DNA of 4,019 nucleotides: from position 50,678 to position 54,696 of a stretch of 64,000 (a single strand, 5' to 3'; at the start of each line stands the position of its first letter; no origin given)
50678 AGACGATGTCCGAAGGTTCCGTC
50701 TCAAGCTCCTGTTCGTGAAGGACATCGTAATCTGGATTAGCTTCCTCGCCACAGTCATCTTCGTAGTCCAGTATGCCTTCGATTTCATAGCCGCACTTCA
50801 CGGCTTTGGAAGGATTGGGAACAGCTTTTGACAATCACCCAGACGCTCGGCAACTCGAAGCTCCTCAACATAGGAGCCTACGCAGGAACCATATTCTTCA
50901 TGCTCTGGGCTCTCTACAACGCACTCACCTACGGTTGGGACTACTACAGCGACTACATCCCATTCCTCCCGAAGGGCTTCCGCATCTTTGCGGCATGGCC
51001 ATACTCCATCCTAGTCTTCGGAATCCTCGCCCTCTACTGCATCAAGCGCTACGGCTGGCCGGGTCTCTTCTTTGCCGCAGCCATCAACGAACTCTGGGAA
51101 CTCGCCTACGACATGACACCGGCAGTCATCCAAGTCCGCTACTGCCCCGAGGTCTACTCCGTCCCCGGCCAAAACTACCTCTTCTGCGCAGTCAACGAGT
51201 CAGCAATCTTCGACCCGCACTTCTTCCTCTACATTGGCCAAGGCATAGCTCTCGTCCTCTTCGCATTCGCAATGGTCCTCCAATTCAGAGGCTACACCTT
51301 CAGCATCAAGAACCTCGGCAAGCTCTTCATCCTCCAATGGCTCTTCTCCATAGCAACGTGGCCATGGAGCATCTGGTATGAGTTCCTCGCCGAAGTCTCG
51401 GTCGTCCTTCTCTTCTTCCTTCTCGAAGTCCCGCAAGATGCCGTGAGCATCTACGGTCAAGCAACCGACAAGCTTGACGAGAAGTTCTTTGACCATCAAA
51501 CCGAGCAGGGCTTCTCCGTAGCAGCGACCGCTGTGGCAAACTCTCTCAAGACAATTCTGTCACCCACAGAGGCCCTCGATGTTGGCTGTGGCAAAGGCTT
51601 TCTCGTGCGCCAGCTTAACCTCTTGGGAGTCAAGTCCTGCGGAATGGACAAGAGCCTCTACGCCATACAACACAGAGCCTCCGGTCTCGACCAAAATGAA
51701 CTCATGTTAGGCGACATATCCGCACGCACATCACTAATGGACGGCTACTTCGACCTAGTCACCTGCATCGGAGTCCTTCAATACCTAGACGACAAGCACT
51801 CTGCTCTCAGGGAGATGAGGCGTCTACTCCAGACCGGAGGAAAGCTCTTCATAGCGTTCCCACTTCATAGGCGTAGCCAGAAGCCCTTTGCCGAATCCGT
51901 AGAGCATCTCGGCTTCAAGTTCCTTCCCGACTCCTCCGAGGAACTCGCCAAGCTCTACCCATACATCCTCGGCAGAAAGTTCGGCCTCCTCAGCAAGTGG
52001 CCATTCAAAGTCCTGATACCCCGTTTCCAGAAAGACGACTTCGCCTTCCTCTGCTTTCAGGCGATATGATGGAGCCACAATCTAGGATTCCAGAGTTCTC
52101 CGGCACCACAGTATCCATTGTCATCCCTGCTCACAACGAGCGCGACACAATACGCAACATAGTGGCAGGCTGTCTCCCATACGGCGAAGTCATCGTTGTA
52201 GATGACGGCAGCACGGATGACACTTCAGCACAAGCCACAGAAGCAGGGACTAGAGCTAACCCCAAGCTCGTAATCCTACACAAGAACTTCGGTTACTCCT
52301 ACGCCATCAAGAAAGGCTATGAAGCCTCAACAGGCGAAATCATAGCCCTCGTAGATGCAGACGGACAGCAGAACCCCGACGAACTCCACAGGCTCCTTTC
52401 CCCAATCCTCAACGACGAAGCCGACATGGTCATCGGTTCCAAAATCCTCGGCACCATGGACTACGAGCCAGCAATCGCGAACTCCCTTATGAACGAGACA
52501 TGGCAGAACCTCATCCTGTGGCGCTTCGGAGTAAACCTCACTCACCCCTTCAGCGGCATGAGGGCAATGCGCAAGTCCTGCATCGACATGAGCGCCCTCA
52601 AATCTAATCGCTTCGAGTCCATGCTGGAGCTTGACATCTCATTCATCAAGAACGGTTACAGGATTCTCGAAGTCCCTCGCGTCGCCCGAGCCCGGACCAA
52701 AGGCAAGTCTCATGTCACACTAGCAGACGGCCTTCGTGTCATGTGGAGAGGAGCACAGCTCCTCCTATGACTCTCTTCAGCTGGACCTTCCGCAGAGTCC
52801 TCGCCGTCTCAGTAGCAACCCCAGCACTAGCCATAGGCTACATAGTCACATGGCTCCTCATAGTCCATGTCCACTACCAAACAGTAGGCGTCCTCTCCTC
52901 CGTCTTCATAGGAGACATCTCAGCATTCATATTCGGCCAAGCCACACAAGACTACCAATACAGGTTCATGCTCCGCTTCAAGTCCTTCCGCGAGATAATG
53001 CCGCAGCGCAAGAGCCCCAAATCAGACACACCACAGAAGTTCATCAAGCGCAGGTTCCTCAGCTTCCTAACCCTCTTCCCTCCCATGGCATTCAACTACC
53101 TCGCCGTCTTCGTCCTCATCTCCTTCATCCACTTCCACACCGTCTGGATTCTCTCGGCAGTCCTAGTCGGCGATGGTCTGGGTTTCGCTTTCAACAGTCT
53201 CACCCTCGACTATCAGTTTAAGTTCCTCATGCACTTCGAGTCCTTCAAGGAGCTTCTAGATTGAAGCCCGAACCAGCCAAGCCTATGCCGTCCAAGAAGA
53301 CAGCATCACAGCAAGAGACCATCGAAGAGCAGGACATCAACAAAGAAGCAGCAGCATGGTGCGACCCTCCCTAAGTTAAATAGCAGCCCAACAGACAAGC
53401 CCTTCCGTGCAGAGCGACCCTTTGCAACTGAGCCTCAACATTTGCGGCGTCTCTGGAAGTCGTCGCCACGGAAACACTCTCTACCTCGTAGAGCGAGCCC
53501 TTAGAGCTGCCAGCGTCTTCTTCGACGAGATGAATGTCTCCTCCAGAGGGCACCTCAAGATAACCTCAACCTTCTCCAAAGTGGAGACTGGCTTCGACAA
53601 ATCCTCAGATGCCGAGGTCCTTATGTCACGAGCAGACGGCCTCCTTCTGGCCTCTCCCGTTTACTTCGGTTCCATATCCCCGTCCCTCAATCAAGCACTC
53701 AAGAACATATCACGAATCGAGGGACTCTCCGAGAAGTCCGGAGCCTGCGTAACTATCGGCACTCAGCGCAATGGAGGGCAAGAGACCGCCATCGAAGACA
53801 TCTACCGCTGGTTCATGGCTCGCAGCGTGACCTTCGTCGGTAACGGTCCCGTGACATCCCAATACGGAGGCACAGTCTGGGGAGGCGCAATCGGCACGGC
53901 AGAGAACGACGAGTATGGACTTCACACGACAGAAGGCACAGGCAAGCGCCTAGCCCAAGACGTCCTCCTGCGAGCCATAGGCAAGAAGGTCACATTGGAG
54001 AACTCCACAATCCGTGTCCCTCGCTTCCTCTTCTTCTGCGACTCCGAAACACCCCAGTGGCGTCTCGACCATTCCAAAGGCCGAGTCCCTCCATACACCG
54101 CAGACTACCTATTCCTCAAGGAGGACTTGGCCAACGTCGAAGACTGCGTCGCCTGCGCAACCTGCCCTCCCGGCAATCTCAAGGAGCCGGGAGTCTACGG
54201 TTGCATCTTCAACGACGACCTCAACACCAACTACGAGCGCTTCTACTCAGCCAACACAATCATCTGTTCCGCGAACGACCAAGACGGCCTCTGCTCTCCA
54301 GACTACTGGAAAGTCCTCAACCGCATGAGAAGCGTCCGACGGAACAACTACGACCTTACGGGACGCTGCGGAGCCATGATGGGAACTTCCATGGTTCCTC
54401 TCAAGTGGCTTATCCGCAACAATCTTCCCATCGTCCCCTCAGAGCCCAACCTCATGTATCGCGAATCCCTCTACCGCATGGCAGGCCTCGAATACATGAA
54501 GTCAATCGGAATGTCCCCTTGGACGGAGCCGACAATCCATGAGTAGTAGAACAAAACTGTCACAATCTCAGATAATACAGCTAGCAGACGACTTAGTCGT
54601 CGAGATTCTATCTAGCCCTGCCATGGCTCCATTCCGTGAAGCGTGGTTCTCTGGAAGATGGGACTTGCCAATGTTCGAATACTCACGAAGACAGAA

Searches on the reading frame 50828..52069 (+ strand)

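Call 8: search_protein_families(library=pfam, proteins=[window:50828-52069:+], max_evalue=0.01)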
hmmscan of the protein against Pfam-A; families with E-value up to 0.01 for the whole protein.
window:50828-52069:+ (413 aa): 11 families
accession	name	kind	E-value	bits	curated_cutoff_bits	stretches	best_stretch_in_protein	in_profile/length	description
PF08241.18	Methyltransf_11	-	1.2e-16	61.5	21.2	1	250-342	1-95/95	Methyltransferase domain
PF08242.18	Methyltransf_12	-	8.4e-14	52.5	30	1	250-340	1-98/98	Methyltransferase domain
PF13489.12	Methyltransf_23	-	4.7e-13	49.6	27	1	231-349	8-123/164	Methyltransferase domain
PF13847.12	Methyltransf_31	-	1.8e-12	47.6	27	1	247-346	5-113/145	Methyltransferase domain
PF13649.12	Methyltransf_25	-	6.5e-12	46.4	27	1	250-338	2-97/97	Methyltransferase domain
PF03848.20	TehB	-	4.5e-05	23.4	20.4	1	233-342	19-132/193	Tellurite resistance protein TehB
PF01209.24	Ubie_methyltran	-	0.00022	21.1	20.1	1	245-375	47-183/233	ubiE/COQ5 methyltransferase family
PF05148.21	Methyltransf_8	-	0.00036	20.9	27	1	290-365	106-180/219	Hypothetical methyltransferase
PF07021.18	MetW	-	0.0018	18.4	21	1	243-345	11-110/193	Methionine biosynthesis protein MetW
PF13679.12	Methyltransf_32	-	0.0064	16.9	27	1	236-289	13-68/143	Methyltransferase domain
PF07757.19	AdoMet_MTase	-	0.0067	17.1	27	0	244-275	58-91/115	Predicted AdoMet-dependent methyltransferase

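Call 9: search_protein_families(library=phrogs, proteins=[window:50828-52069:+], max_evalue=0.001)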
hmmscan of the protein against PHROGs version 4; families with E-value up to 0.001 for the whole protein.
window:50828-52069:+ (413 aa): 6 families
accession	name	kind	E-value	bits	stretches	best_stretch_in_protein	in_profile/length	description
phrog_4752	-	other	3.2e-09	37.4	1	245-346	50-162/241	tRNA methyltransferase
phrog_27380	-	other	2.7e-08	34.6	1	247-355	92-203/285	methyltransferase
phrog_23522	-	unknown function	4e-06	27.6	1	248-395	54-200/273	-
phrog_22502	-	other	8.8e-05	23.4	0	249-345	75-176/276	methyltransferase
phrog_9906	-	unknown function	0.00022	21.7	1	224-338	85-202/272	-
phrog_19153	-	other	0.00041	21.2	1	245-317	47-120/180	tRNA methyltransferase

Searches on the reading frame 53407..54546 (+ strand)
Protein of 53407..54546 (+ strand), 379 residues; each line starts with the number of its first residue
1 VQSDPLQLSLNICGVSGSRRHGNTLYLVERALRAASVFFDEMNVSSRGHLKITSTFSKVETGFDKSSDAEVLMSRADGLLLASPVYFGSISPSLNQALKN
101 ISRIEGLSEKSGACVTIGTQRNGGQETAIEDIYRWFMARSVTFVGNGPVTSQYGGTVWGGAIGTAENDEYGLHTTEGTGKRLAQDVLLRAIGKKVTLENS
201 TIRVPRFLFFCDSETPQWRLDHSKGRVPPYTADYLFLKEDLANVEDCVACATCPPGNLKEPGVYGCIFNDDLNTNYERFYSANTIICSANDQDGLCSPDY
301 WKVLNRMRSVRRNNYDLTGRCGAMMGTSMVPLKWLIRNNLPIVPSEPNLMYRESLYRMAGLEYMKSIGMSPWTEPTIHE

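Call 8: search_protein_families(library=pfam, proteins=[window:53407-54546:+], max_evalue=0.01)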
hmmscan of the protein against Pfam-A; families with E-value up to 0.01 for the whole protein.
window:53407-54546:+ (379 aa): 1 family
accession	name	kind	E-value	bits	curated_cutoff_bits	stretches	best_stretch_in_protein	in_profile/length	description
PF03358.20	FMN_red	-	1.6e-12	47.7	24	1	11-129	2-126/152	NADPH-dependent FMN reductase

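Call 9: search_protein_families(library=phrogs, proteins=[window:53407-54546:+], max_evalue=0.001)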
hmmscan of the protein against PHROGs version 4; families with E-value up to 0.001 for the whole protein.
window:53407-54546:+ (379 aa): 0 families

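Call 58: find_encoding_contigs(protein=window:53407-54546:+, flank=10000, max_places=2)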
Protein window:53407-54546:+ (379 aa): no gene with exactly this product is on record in the collection.
